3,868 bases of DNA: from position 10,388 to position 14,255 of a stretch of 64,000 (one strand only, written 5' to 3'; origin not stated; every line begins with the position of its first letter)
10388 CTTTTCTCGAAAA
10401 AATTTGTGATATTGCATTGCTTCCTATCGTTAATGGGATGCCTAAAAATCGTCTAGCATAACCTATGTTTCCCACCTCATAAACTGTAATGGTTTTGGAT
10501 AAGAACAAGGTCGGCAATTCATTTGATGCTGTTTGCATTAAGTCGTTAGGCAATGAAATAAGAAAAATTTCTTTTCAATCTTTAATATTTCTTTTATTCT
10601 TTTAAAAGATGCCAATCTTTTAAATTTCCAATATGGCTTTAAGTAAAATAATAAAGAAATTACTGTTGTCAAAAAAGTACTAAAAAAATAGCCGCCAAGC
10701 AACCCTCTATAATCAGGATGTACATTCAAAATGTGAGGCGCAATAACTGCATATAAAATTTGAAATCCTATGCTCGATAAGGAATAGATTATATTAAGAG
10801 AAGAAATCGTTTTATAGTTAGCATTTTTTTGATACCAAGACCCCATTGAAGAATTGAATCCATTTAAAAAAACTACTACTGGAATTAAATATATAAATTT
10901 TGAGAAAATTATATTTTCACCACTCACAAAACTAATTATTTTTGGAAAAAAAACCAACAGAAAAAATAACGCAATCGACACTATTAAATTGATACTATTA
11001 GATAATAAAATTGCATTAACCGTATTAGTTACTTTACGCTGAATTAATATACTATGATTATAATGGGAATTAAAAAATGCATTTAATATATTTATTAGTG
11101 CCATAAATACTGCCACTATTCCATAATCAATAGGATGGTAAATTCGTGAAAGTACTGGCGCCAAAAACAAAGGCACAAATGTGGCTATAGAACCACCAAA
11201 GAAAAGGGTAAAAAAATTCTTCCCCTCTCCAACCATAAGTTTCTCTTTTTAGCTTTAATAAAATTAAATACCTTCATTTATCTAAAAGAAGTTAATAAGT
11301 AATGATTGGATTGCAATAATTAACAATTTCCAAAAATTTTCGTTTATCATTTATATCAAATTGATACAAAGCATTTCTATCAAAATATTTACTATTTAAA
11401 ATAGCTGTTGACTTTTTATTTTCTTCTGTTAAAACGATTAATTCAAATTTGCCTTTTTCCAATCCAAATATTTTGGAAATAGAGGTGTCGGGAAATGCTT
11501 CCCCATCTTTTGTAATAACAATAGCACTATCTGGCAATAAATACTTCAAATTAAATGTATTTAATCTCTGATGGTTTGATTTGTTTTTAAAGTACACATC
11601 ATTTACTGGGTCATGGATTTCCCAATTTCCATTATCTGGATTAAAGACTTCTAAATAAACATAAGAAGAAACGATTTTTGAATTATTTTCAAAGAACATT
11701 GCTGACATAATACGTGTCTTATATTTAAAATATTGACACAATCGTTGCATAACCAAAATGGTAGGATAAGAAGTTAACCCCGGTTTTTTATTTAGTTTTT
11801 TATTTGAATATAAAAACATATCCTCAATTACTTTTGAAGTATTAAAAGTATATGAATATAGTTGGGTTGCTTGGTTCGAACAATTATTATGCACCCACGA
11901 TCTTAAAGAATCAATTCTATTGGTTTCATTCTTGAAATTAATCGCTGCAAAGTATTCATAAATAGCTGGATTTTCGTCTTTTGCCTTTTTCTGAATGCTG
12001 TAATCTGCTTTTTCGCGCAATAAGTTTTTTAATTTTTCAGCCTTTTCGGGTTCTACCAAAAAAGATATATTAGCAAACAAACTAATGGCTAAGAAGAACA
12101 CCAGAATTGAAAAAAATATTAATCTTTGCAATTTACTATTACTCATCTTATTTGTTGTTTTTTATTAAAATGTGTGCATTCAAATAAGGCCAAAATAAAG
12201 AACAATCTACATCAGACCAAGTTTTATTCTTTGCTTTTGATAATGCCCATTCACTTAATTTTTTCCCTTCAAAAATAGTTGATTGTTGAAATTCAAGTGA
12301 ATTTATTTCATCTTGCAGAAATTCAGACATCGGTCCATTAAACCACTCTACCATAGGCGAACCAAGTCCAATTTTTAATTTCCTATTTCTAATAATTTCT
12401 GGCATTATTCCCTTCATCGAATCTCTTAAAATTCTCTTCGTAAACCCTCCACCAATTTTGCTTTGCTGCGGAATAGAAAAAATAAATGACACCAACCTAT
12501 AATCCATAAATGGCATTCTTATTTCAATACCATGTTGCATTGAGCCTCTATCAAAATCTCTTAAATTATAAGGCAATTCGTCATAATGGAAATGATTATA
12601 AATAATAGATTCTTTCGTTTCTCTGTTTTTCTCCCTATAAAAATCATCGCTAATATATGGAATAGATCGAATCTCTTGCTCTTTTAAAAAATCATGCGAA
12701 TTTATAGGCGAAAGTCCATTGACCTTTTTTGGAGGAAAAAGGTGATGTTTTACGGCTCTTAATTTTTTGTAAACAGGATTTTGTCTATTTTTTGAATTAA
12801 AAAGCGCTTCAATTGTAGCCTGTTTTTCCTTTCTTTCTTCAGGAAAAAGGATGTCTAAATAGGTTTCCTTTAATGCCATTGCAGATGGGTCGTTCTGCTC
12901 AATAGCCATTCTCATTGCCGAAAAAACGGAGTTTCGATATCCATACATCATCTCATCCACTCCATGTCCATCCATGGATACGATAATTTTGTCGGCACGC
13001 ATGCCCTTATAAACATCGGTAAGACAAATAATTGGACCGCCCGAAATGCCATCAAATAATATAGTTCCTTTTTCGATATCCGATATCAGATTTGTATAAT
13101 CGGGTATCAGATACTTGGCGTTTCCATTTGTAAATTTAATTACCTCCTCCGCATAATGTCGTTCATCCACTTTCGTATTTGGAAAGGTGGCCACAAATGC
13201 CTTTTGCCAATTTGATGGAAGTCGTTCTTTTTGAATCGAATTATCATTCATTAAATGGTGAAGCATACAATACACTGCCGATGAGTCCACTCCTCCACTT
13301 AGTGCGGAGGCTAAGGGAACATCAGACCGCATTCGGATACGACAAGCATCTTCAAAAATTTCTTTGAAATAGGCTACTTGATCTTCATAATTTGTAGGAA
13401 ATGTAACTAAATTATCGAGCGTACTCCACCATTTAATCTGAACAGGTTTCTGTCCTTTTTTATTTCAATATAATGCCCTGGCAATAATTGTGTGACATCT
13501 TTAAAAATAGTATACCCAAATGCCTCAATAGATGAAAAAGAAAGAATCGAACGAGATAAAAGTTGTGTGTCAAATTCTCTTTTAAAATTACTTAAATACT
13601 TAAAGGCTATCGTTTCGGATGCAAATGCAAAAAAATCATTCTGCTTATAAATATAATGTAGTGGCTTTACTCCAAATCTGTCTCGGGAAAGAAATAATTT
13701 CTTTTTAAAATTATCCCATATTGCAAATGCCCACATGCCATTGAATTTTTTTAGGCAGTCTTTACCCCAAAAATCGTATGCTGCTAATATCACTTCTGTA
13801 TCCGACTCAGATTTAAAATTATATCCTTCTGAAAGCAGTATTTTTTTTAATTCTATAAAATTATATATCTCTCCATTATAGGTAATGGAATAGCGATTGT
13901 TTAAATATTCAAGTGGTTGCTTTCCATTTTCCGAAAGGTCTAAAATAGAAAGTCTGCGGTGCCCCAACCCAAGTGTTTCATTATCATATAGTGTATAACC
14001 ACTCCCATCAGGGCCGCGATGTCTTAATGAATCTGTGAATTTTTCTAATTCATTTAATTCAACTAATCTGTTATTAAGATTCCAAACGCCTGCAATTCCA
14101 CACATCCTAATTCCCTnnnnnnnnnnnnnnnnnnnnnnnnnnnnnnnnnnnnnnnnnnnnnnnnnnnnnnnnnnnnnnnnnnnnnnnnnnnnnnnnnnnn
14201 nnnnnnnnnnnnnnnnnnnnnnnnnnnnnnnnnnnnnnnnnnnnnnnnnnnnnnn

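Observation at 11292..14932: Active/inactive pair of membrane-anchored transglutaminase-like paralogues flanking an AsnB-type amidotransferase inside the glycan locus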

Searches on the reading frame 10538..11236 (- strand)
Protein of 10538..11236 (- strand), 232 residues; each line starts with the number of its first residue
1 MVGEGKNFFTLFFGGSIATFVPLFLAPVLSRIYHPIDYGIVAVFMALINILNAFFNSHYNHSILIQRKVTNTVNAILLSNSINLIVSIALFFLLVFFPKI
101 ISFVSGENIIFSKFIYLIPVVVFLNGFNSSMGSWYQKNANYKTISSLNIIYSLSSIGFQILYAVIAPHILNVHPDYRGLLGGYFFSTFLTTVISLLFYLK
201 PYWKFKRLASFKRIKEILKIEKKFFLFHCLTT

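Call 4: search_protein_families(library=pfam, proteins=[window:10538-11236:-], max_evalue=1)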
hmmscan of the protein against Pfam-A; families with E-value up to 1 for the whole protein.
window:10538-11236:- (232 aa): 2 families
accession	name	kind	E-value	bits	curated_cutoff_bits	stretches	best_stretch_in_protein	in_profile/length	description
PF13440.11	Polysacc_synt_3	-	2.5e-13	50.3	23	1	28-230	1-190/293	Polysaccharide biosynthesis protein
PF01943.22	Polysacc_synt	-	1.1e-09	38.6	28.2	1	6-219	3-209/274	Polysaccharide biosynthesis protein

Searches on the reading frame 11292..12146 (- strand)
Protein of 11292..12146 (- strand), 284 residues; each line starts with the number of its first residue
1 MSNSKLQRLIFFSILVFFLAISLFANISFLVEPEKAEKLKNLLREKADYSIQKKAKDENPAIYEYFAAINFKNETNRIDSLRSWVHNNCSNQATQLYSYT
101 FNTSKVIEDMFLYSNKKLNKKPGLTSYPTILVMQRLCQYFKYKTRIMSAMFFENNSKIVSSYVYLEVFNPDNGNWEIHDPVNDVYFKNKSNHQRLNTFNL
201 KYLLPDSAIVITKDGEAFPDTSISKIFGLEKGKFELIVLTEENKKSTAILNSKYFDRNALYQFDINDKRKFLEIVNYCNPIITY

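Call 4: search_protein_families(library=pfam, proteins=[window:11292-12146:-], max_evalue=1)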
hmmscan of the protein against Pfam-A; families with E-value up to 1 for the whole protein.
window:11292-12146:- (284 aa): 0 families

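Call 8: find_homologous_proteins(query=window:11292-12146:-, max_evalue=0.001)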
Query window:11292-12146:- (284 aa): 3 proteins with E <= 0.001 among 722 candidates.
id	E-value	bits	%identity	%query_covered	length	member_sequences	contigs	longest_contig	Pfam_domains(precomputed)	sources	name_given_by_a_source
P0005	3.9e-181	618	99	100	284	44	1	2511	-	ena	-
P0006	1.8e-131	456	73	100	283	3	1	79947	-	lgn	-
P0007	6.3e-105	369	61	100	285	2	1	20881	-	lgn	-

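Call 18: search_protein_families(library=ncbifam, proteins=[window:11292-12146:-], max_evalue=0.01)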
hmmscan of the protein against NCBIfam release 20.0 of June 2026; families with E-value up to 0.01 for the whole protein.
window:11292-12146:- (284 aa): 0 families

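Call 77: predict_structure(alignment_id=A5)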
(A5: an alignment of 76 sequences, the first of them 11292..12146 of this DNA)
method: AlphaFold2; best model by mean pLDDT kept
length: 284 residues; sequences in the alignment: 76
mean_pLDDT: 89.9   pTM: 0.85
mean pLDDT of the five models: 89.9, 88.7, 87.8, 87.7, 87.3
residues with pLDDT >= 90: 179; 70-90: 86; 50-70: 19; < 50: 0
segments of 3 or more residues with pLDDT < 50: none
pLDDT, mean of each block of 10 residues (from residue 1): 85 98 95 89 88 92 97 98 97 79 96 97 95 97 96 84 96 98 95 95 89 83 65 82 91 83 75 84 90
secondary structure, 60 per line:
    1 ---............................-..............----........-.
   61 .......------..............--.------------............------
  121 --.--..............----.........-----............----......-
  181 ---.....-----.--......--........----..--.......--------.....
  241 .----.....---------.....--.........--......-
elements in order: H4-31 H33-46 H51-58 H60-67 H74-87 H103-114 H126-139 E144-152 E158-169 E174-179 E184-188 H197-202 E208-212 H221-227 E236-241 E246-250 E260-264 E267-270 H271-275 E278-283

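Call 79: fold_search(model_id=the predicted structure, library=pdb)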
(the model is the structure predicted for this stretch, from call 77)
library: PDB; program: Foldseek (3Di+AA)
matches with E <= 10: 560; with E <= 0.001: 6
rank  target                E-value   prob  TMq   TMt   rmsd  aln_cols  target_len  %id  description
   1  8ebw_H                9.5e-05  1.00  0.29  0.17  15.1       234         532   13  Initial DNA-lesion (AP) binding by XPC and TFIIH complex2 (released 2023-04-19)
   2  8ebv_H                1.3e-04  1.00  0.29  0.18  15.9       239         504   10  Initial DNA-lesion (AP) binding by XPC and TFIIH complex 1 (released 2023-04-19)
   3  9pcp_H                3.7e-04  1.00  0.31  0.19  14.7       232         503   16  NER dual incision complex - NoG (released 2026-04-01)
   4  3isr_C                4.7e-04  1.00  0.29  0.29   5.1       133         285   19  The Crystal Structure of a Putative Cysteine Protease from Cytophaga hutchinsonii to 1.9A (released 2009-09-08)
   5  3isr_B                6.0e-04  1.00  0.28  0.27   5.5       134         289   18  The Crystal Structure of a Putative Cysteine Protease from Cytophaga hutchinsonii to 1.9A (released 2009-09-08)
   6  3isr_A                8.7e-04  1.00  0.27  0.27   5.6       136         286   18  The Crystal Structure of a Putative Cysteine Protease from Cytophaga hutchinsonii to 1.9A (released 2009-09-08)
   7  6ug1_A                3.6e-03  0.89  0.25  0.16  15.8       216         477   11  Sequence impact in DNA duplex opening by the Rad4/XPC nucleotide excision repair complex (released 2021-03-31)
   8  8tr9                  3.8e-03  0.96  0.33  0.15  14.5       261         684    8  Cryo-EM structure of transglutaminase 2 bound to GDP (released 2024-07-31)
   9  6uin_A                6.3e-03  0.91  0.27  0.17  15.4       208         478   12  Role of Beta-hairpin motifs in the DNA duplex opening by the Rad4/XPC nucleotide excision repair complex (released 2020-10-14)
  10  6cfi_A                6.7e-03  0.90  0.26  0.16  15.6       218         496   10  Crystal structure of Rad4-Rad23 bound to a 6-4 photoproduct UV lesion (released 2019-02-27)
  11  7k04_A                6.7e-03  0.90  0.26  0.15  15.6       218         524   10  Structure of TFIIH/Rad4-Rad23-Rad33/DNA in DNA opening (released 2021-07-28)
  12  6kzb_A                8.0e-03  0.89  0.31  0.15  14.6       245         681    9  Transglutaminase2 complexed with calcium (released 2020-12-09)
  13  6ubf_A                8.0e-03  0.87  0.30  0.19  13.5       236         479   11  Role of Beta-hairpin motifs in the DNA duplex opening by the Rad4/XPC nucleotide excision repair complex (released 2020-10-14)
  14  6a8p_B                9.1e-03  0.90  0.31  0.15  14.8       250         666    8  Transglutaminase 2 mutant G224V in complex with GTP (released 2018-09-26)
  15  2f4m_A                1.2e-02  0.80  0.26  0.25  12.2       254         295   14  The Mouse PNGase-HR23 Complex Reveals a Complete Remodulation of the Protein-Protein Interface Compared to its Yeast O (released 2006-03-07)
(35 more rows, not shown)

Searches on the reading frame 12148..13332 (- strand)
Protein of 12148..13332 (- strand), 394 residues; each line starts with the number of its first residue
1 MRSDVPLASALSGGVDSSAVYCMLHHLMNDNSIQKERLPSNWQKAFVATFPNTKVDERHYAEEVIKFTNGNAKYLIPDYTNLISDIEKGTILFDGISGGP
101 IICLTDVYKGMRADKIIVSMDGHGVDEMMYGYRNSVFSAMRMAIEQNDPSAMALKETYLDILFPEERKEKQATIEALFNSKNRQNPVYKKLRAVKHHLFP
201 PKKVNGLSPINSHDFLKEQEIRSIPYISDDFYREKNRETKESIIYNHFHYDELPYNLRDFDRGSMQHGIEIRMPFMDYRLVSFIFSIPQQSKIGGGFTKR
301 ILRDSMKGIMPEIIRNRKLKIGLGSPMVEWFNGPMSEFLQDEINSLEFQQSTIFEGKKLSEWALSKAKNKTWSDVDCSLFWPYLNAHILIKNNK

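Call 4: search_protein_families(library=pfam, proteins=[window:12148-13332:-], max_evalue=1)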
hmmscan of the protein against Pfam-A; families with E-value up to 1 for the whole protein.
window:12148-13332:- (394 aa): 2 families
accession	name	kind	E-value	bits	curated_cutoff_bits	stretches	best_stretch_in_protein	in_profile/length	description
PF00733.27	Asn_synthase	-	2.4e-47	162.8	21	1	1-368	14-333/354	Asparagine synthase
PF02540.23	NAD_synthase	-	0.21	11.1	21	1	11-42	25-56/242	NAD synthase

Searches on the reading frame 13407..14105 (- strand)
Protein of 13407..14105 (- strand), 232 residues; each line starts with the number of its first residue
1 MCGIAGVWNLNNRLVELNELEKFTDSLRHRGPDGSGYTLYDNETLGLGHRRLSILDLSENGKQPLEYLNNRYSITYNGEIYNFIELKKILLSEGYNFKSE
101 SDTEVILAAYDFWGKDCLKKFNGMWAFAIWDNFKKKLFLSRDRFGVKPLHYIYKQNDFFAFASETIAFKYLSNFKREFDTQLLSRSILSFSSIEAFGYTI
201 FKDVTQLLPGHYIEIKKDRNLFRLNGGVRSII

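Call 4: search_protein_families(library=pfam, proteins=[window:13407-14105:-], max_evalue=1)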
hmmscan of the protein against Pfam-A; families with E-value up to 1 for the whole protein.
window:13407-14105:- (232 aa): 3 families
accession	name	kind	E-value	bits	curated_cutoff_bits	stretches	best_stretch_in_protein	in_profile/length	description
PF13537.11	GATase_7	-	4.1e-44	150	25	1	49-168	1-121/123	Glutamine amidotransferase domain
PF13522.11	GATase_6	-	1.3e-41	142.1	27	1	32-164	1-130/130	Glutamine amidotransferase domain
PF12481.13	DUF3700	-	0.025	14.5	27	1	116-158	124-166/228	Aluminium induced protein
